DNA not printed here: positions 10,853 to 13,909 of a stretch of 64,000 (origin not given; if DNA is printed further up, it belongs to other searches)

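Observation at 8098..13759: T4SS-like module: VirB4-family ATPase followed by a 938-aa repeat-bearing membrane protein, a small acidic protein and an FKBP isomerase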

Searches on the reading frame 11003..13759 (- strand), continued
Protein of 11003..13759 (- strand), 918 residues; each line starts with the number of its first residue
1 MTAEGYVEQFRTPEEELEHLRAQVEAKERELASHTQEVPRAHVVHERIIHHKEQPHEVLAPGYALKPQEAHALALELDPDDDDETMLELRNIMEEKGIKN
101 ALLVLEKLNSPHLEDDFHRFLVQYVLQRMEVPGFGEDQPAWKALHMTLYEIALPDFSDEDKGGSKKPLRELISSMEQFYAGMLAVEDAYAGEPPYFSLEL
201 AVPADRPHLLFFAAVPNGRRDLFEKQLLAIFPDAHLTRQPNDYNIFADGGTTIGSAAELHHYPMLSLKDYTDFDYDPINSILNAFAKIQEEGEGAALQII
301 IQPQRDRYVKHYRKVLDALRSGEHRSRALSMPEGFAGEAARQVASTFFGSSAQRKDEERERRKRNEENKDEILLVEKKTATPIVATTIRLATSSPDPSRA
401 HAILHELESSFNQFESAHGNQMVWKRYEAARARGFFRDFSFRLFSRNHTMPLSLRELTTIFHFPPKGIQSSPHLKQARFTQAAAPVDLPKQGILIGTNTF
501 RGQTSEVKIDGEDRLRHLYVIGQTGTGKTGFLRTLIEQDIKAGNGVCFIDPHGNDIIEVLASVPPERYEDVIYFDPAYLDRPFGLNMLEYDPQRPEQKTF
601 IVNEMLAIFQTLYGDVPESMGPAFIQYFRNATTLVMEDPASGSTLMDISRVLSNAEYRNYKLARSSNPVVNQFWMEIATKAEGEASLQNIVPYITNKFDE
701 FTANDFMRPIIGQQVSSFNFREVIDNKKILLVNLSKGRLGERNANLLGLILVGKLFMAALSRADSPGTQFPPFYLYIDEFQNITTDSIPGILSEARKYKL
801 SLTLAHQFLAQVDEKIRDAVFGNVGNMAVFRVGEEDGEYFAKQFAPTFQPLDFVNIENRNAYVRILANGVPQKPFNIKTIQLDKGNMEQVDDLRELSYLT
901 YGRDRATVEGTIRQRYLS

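Call 59: get_annotated_region(hit=H3, flank=9000)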
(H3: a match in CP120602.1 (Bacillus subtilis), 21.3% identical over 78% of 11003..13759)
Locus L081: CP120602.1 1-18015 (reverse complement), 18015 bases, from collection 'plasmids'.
description: Bacillus subtilis strain DSM 5611 plasmid unnamed, complete sequence
organism: Bacillus subtilis (NCBI taxid 1423)
taxonomy: Bacteria; Bacillota; Bacilli; Bacillales; Bacillaceae; Bacillus; Bacillus subtilis
host: -; source: cell culture,cornstarch; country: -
typing (MOB-suite, as given by PLSDB): non-mobilizable
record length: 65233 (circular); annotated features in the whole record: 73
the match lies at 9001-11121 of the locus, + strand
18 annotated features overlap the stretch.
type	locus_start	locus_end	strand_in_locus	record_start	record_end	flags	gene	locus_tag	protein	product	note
CDS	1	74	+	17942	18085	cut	-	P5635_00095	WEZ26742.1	hypothetical protein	-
CDS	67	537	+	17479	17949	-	-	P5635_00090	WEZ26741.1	hypothetical protein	-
CDS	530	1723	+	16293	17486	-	-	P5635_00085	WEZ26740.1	peptidoglycan DD-metalloendopeptidase family protein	-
CDS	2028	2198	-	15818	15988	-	-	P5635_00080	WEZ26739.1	hypothetical protein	-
CDS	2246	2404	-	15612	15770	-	-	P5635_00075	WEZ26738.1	hypothetical protein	-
CDS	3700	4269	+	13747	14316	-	-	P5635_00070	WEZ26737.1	hypothetical protein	-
CDS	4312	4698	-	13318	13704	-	-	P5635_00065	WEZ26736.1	hypothetical protein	-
CDS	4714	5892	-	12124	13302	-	-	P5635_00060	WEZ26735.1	hypothetical protein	-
CDS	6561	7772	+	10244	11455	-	-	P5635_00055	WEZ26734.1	hypothetical protein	-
CDS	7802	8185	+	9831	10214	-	-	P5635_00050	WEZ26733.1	hypothetical protein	-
CDS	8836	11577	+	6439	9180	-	-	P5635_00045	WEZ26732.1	DUF87 domain-containing protein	-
CDS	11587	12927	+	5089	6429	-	-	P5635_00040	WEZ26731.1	hypothetical protein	-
CDS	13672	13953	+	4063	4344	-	-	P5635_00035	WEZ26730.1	hypothetical protein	-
CDS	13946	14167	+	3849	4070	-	-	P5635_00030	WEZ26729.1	hypothetical protein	-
CDS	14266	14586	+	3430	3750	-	-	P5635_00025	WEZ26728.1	hypothetical protein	-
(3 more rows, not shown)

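Call 61: search_protein_families(library=pfam, proteins=[L081:8836-11577:+, L081:11587-12927:+, L081:6561-7772:+, L081:14605-15558:+], max_evalue=0.01)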
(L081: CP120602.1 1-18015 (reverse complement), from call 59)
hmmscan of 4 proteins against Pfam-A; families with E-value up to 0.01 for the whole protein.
L081:8836-11577:+ (913 aa): 3 families
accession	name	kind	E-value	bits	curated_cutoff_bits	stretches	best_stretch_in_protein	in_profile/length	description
PF01935.23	DUF87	-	2.6e-09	38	23.2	1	340-596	12-211/220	Helicase HerA, central domain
PF01580.24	FtsK_SpoIIIE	-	2.1e-05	24.6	24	1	324-371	14-60/221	FtsK/SpoIIIE family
PF10412.15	TrwB_AAD_bind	-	5.9e-05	22.6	20.5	0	514-713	140-334/387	Type IV secretion-system coupling protein DNA-binding domain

L081:11587-12927:+ (446 aa): 0 families

L081:6561-7772:+ (403 aa): 0 families

L081:14605-15558:+ (317 aa): 1 family
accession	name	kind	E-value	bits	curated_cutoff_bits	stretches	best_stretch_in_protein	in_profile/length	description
PF12642.13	TpcC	-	3.7e-22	79.7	27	1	63-309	1-231/231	Conjugative transposon protein TcpC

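Call 68: search_protein_families(library=pfam, alignment_id=A4, max_evalue=0.1)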
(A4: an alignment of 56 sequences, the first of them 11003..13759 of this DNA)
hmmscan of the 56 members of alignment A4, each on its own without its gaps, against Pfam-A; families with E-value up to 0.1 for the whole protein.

A. member 1, window:11003-13759:- (918 aa): 7 families
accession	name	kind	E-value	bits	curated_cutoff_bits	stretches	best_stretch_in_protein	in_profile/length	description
PF01935.23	DUF87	-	3.2e-07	31.1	23.2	1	501-553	8-62/220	Helicase HerA, central domain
PF12696.13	TraG-D_C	-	3e-06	27.6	22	1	772-841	1-76/126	TraM recognition site of TraD and TraG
PF13401.12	AAA_22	-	0.001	19.8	27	1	516-550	6-40/130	AAA domain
PF10412.15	TrwB_AAD_bind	-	0.0069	15.8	20.5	0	515-553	15-53/387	Type IV secretion-system coupling protein DNA-binding domain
PF13191.12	AAA_16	-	0.0071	17.3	32.6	0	513-550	22-57/167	AAA ATPase domain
PF01580.24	FtsK_SpoIIIE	-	0.01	15.8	24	1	508-536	39-60/221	FtsK/SpoIIIE family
PF05872.18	HerA_C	-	0.039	13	22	1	506-553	12-59/502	Helicase HerA-like C-terminal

B. families by the number of members that match (of 56 scanned): 68 families (the first 25 are shown)
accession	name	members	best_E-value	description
PF10412.15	TrwB_AAD_bind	56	3.3e-13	Type IV secretion-system coupling protein DNA-binding domain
PF01935.23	DUF87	55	7.6e-10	Helicase HerA, central domain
PF12696.13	TraG-D_C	54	1.8e-08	TraM recognition site of TraD and TraG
PF13401.12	AAA_22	53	1.3e-05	AAA domain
PF25199.1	nSTAND_NTPase5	41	1.7e-08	Novel STAND NTPase 5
PF01580.24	FtsK_SpoIIIE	38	7.3e-05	FtsK/SpoIIIE family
PF13191.12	AAA_16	34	0.00027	AAA ATPase domain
PF20720.3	nSTAND3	31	1.4e-05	Novel STAND NTPase 3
PF02534.20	T4SS-DNA_transf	29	3.3e-12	Type IV secretory system Conjugative DNA transfer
PF00270.35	DEAD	20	0.00047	DEAD/DEAH box helicase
PF05872.18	HerA_C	20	0.0011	Helicase HerA-like C-terminal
PF00005.33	ABC_tran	14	0.0039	ABC transporter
PF01637.24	ATPase_2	13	9.2e-05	ATPase domain predominantly from Archaea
PF04851.21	ResIII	12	5.2e-08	Type III restriction enzyme, res subunit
PF12846.13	AAA_10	12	0.0009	AAA-like domain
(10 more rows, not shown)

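Call 80: find_encoding_contigs(protein=P0001, flank=10000, max_places=2)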
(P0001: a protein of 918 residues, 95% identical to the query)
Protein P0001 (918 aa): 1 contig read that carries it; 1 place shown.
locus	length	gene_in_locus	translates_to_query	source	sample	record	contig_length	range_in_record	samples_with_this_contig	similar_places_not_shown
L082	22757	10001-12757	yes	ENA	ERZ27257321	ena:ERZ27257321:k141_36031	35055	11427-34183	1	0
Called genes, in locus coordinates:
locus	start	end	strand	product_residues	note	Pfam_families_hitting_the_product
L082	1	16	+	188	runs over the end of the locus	PF00717:Peptidase_S24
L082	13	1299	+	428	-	PF00817:IMS, PF11799:IMS_C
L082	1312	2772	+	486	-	PF00929:RNase_T, PF01541:GIY-YIG (weak), PF27096:UvrC_M, PF27115:Cho_C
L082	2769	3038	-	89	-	PF07866:DUF1653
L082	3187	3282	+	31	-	-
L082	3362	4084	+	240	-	-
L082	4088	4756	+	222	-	PF04542:Sigma70_r2, PF08281:Sigma70_r4_2, PF04545:Sigma70_r4, PF22233:PhyR_sigma-like (weak)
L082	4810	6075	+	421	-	PF18915:DUF5667 (weak)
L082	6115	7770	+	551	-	PF05970:PIF1, PF13245:AAA_19, PF13401:AAA_22, PF13604:AAA_30, PF21530:Pif1_2B_dom (weak), PF14493:HTH_40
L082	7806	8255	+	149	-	-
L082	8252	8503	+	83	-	-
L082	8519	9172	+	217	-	-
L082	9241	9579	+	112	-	-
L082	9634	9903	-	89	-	-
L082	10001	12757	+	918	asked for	PF26449:DUF8128, PF12696:TraG-D_C (faint), PF01935:DUF87 (weak)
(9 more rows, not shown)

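Call 90: find_encoding_contigs(protein=P0146, flank=6000, max_places=2)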
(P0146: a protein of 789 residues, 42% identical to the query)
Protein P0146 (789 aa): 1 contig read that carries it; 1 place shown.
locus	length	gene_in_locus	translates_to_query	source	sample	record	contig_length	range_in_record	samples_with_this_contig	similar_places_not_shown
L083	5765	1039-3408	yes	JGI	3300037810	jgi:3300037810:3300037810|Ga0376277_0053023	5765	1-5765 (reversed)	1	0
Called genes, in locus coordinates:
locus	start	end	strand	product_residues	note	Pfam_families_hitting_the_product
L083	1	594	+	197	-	?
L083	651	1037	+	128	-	-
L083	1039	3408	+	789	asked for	PF26449:DUF8128 (weak), PF01935:DUF87 (faint), PF10412:TrwB_AAD_bind (faint)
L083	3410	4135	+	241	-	PF00121:TIM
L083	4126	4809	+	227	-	-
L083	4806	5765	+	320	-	?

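Call 92: search_protein_families(library=pfam, proteins=[P0177, P0186, P0191, P0193, P0198], max_evalue=0.001)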
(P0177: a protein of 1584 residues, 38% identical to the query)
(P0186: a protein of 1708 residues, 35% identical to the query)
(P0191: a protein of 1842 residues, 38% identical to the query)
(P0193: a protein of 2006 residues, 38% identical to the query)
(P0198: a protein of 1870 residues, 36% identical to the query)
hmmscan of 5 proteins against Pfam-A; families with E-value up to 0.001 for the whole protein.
P0177 (1584 aa): 3 families
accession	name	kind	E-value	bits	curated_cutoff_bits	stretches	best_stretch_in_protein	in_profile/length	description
PF10412.15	TrwB_AAD_bind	-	1.8e-06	27.6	20.5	0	403-473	8-72/387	Type IV secretion-system coupling protein DNA-binding domain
PF01935.23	DUF87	-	1.8e-05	25.4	23.2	1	410-496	23-103/220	Helicase HerA, central domain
PF13401.12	AAA_22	-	0.0003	21.5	27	0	409-458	4-54/130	AAA domain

P0186 (1708 aa): 2 families
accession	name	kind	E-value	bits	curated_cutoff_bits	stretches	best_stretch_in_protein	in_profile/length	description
PF01935.23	DUF87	-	6.6e-05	23.6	23.2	1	376-463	22-103/220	Helicase HerA, central domain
PF10412.15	TrwB_AAD_bind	-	0.00085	18.7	20.5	0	370-440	8-72/387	Type IV secretion-system coupling protein DNA-binding domain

P0191 (1842 aa): 2 families
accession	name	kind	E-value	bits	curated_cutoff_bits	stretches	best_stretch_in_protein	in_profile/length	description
PF10412.15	TrwB_AAD_bind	-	6.1e-05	22.5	20.5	0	405-481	8-78/387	Type IV secretion-system coupling protein DNA-binding domain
PF01935.23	DUF87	-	0.00011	22.8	23.2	1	412-498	23-103/220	Helicase HerA, central domain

P0193 (2006 aa): 1 family
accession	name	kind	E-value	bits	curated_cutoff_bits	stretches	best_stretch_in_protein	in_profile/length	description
PF01935.23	DUF87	-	7.3e-05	23.4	23.2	1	390-476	23-103/220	Helicase HerA, central domain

P0198 (1870 aa): 1 family
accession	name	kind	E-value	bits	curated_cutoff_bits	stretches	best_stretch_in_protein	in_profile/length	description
PF01935.23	DUF87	-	0.00047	20.8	23.2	0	388-476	21-103/220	Helicase HerA, central domain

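Call 96: search_protein_families(library=phrogs, proteins=[window:11003-13759:-], max_evalue=0.001)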
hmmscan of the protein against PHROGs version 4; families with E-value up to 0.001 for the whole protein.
window:11003-13759:- (918 aa): 3 families
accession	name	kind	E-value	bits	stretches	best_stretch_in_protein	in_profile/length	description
phrog_5156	-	unknown function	8.2e-75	253.4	1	194-914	77-806/824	-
phrog_7035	-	unknown function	1e-14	54.9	2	711-838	433-564/969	-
phrog_2666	-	head and packaging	2.6e-07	30.7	1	507-559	313-365/555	terminase large subunit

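Call 97: search_dna_similar(query=window:11003-13759:-, collection=phages, mode=protein, max_evalue=0.00001, max_rows=15)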
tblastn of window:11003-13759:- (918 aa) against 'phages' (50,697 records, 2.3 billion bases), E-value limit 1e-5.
Records with a match: 36; places in all: 36; records where one place covers at least 80% of the query: 0.
Best place of each record, by identity: <60% 36.
By first word of the organism name: Bacillus 31; Lysinibacillus 2; Geobacillus 1; Brevibacillus 1; Microcystis 1.
By host as written in the record: Bacillus subtilis BEST7003 6; Bacillus subtilis 6; - 3; Bacillus cereus 3; Bacillus megaterium str. ATCC 43725 2; Lysinibacillus fusiformis 2; Bacillus cereus HER1399 2; Bacillus cereus BGSC 6E1 2; and 9 more.
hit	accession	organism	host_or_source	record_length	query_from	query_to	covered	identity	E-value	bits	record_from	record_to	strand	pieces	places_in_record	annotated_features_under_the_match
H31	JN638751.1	Bacillus phage G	Bacillus megaterium str. ATCC 43725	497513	173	866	76%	22.5%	3e-34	149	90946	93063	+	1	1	156: gp156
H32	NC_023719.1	Bacillus phage G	Bacillus megaterium str. ATCC 43725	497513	173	866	76%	22.5%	3e-34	149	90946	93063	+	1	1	156: gp156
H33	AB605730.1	Bacillus phage SP-10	-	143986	378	912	58%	22.5%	6e-14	83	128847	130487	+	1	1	hypothetical protein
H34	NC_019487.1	Bacillus phage SP-10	-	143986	378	912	58%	22.5%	6e-14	83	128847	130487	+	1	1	hypothetical protein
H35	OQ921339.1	Bacillus phage SPO1L4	Bacillus subtilis BEST7003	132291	377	908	58%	22.0%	2e-7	61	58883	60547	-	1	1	hypothetical protein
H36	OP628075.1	Lysinibacillus phage vB_LfM_LysYB1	Lysinibacillus fusiformis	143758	378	878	55%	22.1%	2e-11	75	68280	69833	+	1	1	hypothetical protein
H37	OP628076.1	Lysinibacillus phage vB_LfM_LysYB2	Lysinibacillus fusiformis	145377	378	878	55%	22.1%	2e-11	75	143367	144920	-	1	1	hypothetical protein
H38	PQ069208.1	Bacillus phage S4-1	Bacillus sp. S4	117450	394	812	46%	24.8%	8e-12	76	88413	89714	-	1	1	record has no annotation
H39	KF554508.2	Bacillus phage CP-51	Bacillus cereus HER1399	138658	394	812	46%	24.6%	2e-11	74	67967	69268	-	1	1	hypothetical protein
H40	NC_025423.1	Bacillus phage CP-51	Bacillus cereus HER1399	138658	394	812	46%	24.6%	2e-11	74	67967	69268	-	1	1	hypothetical protein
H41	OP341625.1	Geobacillus phage vB_GthS_PK2.1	Geobacillus thermodenitrificans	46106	452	875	46%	24.2%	4e-13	80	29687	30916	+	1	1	hypothetical protein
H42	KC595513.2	Bacillus phage Shanette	Bacillus cereus BGSC 6E1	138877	394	818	46%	24.0%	8e-10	69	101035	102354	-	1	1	hypothetical protein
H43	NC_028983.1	Bacillus phage Shanette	Bacillus cereus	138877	394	818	46%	24.0%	8e-10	69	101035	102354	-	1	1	hypothetical protein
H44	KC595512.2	Bacillus phage JL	Bacillus cereus BGSC 6E1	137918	394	812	46%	24.2%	9e-10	69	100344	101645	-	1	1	lipid A export ATP-binding/permease protein Msb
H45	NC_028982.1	Bacillus phage JL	Bacillus cereus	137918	394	812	46%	24.2%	9e-10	69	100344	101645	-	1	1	lipid A export ATP-binding/permease protein Msb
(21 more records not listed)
